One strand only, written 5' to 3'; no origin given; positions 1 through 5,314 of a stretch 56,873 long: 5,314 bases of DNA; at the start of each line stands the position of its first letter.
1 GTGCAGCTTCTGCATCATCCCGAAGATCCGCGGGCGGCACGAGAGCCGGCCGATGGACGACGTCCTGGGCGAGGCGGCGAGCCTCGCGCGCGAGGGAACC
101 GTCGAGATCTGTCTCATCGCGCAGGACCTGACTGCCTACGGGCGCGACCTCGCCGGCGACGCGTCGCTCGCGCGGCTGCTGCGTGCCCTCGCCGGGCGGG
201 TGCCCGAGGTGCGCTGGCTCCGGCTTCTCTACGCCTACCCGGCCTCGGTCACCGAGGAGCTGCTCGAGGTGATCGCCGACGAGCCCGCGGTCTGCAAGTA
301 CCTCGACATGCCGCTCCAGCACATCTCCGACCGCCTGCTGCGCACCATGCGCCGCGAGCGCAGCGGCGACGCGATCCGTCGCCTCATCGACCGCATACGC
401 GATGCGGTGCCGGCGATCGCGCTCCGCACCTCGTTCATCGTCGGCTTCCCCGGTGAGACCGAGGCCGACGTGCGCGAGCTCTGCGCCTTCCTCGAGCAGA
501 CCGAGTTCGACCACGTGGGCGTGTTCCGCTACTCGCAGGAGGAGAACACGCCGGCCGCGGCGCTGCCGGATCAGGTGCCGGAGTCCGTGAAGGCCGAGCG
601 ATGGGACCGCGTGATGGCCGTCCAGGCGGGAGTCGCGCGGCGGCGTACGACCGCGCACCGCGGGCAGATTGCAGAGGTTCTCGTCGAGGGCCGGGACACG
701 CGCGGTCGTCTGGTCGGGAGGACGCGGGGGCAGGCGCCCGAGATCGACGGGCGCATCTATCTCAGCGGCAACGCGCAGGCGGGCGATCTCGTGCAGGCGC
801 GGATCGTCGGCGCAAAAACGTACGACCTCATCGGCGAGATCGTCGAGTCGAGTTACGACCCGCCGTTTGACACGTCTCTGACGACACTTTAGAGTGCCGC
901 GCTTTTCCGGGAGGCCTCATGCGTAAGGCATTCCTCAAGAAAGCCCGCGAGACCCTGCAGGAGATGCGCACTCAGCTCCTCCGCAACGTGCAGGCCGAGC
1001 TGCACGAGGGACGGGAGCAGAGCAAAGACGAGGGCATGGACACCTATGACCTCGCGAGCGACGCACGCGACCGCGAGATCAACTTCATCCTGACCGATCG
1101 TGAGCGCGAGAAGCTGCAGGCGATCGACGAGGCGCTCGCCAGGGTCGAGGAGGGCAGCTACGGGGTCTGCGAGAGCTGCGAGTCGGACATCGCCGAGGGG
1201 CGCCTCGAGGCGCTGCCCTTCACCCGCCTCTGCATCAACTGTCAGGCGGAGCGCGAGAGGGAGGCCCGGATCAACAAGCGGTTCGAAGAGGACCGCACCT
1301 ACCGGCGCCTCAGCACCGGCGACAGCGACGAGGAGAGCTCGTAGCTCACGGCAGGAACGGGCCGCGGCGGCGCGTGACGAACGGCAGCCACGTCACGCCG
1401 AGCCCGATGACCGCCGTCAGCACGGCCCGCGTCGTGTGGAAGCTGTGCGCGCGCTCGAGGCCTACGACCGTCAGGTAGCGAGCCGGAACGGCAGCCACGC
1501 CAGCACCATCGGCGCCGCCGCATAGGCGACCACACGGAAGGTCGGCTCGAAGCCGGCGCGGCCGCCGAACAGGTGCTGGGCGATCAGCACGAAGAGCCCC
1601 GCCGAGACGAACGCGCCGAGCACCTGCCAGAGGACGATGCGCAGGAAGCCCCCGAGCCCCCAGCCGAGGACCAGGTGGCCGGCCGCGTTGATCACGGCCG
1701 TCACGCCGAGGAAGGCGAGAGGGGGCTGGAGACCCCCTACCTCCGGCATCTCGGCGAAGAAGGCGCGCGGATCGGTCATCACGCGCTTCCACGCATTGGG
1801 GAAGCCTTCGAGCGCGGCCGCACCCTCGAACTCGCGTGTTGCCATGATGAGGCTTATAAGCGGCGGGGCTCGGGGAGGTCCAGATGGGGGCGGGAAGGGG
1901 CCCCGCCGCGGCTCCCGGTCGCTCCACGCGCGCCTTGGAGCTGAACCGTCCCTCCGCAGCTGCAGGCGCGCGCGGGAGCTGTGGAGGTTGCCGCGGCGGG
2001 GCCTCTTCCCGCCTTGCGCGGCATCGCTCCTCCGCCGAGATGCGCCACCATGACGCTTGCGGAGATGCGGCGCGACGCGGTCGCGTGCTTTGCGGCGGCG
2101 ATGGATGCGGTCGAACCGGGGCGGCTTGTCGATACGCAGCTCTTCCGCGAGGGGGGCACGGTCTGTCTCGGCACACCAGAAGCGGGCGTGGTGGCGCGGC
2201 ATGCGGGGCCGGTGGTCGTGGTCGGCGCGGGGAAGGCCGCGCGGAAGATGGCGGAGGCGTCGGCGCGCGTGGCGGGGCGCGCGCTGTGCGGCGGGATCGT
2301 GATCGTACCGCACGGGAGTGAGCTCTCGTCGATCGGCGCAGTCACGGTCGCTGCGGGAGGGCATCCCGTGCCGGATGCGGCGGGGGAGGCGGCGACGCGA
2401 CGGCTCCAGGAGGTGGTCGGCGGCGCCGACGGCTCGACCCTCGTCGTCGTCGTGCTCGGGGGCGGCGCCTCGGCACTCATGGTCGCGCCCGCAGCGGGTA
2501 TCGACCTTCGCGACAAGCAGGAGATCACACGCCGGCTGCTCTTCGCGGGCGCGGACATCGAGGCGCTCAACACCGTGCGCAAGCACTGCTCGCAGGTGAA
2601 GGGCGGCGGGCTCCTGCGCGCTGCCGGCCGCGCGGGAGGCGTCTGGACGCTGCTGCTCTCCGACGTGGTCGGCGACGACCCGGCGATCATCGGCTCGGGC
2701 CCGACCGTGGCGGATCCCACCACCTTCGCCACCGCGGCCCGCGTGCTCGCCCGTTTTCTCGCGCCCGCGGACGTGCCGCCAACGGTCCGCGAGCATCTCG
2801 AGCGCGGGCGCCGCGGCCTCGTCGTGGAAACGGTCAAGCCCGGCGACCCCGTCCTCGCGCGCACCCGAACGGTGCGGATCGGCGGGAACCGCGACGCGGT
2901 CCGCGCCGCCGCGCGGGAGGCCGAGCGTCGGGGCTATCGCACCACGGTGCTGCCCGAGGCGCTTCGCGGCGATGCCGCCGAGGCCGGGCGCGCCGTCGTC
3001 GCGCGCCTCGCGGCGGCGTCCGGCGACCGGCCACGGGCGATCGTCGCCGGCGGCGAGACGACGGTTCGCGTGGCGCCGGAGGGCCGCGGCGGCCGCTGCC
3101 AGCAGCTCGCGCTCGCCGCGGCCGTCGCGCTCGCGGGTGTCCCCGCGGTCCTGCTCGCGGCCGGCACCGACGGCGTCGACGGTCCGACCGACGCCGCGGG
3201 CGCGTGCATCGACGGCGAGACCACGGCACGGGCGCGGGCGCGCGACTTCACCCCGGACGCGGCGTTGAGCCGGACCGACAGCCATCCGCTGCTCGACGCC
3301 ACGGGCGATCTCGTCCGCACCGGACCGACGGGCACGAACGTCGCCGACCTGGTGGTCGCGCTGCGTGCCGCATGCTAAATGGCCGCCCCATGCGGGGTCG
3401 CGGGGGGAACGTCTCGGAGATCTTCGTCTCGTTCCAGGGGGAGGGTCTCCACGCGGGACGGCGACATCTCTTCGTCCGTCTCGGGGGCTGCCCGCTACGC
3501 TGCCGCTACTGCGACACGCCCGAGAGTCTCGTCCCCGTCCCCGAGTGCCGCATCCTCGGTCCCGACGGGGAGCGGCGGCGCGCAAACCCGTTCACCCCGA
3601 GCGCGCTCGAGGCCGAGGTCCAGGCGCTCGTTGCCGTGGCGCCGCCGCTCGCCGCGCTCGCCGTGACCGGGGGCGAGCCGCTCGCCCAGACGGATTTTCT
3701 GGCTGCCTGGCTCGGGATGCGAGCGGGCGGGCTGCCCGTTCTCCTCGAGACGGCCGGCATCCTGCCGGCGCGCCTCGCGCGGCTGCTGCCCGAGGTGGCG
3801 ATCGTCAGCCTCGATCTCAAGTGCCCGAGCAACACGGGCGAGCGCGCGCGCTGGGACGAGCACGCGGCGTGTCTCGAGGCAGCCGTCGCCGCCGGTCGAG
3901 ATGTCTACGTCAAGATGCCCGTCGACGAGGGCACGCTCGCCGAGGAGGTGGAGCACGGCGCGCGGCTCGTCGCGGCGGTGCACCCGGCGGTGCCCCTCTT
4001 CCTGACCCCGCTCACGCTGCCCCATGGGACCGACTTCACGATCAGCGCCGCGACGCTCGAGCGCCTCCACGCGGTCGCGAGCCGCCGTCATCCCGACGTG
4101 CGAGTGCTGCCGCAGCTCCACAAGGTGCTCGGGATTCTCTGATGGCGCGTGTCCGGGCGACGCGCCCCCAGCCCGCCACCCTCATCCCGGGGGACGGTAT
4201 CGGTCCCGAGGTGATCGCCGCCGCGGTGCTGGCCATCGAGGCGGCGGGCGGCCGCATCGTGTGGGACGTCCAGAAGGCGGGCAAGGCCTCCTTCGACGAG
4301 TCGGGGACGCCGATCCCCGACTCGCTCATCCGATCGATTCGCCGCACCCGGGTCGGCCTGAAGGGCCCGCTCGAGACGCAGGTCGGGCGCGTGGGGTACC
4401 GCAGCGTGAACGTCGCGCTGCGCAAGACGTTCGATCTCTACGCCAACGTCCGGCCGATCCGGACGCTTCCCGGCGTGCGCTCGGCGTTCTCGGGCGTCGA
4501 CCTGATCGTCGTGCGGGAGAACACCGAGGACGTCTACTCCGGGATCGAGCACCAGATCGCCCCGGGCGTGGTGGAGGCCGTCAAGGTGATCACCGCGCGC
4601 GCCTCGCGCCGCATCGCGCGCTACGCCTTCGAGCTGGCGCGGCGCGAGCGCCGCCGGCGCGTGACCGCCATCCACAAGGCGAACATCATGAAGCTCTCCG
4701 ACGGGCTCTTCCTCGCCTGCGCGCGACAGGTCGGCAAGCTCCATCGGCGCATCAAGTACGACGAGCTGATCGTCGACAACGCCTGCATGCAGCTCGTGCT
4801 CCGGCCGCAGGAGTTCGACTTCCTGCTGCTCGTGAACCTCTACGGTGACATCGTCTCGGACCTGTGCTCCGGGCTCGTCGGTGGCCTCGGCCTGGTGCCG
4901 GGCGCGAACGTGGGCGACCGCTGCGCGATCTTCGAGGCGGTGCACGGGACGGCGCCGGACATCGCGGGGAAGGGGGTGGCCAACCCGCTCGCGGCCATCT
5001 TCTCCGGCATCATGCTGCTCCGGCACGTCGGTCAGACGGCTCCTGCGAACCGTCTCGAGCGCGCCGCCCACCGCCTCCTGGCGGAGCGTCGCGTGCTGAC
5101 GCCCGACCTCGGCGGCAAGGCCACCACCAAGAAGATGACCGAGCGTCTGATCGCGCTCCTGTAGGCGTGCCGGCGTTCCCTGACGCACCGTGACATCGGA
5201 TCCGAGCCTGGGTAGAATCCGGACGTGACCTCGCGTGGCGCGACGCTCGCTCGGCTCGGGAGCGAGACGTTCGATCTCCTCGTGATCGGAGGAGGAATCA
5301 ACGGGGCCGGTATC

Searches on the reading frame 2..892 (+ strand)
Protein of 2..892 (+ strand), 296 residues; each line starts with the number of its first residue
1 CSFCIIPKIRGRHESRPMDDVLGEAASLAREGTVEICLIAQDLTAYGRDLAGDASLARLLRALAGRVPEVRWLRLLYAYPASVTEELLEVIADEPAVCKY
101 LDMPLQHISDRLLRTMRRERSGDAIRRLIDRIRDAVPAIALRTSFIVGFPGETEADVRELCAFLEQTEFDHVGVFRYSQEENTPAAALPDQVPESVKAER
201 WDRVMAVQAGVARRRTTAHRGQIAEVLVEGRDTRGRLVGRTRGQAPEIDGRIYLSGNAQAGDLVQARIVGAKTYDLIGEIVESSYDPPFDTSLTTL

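Call 18: search_protein_families(library=pfam, proteins=[window:2-892:+], max_evalue=0.00001)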
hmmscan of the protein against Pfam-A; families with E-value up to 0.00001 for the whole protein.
window:2-892:+ (296 aa): 3 families
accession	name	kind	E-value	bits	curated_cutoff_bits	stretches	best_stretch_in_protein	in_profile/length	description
PF04055.27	Radical_SAM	-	2.1e-19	70.7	29.5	1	1-164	11-166/166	Radical SAM superfamily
PF18693.7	TRAM_2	-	2.9e-18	66.2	27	1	221-281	2-63/63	TRAM domain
PF01938.26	TRAM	-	5.6e-06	26.6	21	0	220-281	4-61/61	TRAM domain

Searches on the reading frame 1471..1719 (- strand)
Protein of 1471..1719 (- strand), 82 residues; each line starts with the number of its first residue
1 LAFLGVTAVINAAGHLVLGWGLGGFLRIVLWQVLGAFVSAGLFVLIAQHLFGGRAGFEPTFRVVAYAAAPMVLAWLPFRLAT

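Call 69: search_protein_families(library=pfam, proteins=[window:1471-1719:-], max_evalue=0.0001)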
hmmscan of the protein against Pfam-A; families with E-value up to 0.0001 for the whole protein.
window:1471-1719:- (82 aa): 1 family
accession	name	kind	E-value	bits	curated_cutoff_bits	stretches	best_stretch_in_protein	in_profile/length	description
PF04893.22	Yip1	-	4.2e-06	27.2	28.6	1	4-76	33-122/173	Yip1 domain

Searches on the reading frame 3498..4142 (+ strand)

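Call 18: search_protein_families(library=pfam, proteins=[window:3498-4142:+], max_evalue=0.00001)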
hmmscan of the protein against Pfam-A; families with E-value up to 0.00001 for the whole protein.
window:3498-4142:+ (214 aa): 1 family
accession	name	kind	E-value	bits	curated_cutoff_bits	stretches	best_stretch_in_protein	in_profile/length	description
PF04055.27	Radical_SAM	-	4.2e-12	47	29.5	1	1-153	10-161/166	Radical SAM superfamily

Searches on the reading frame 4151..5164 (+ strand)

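Call 18: search_protein_families(library=pfam, proteins=[window:4151-5164:+], max_evalue=0.00001)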
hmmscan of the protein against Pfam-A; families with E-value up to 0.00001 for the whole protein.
window:4151-5164:+ (337 aa): 1 family
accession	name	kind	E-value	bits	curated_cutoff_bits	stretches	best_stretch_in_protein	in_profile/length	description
PF00180.25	Iso_dh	-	2e-96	323.7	27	1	10-332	3-347/348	Isocitrate/isopropylmalate dehydrogenase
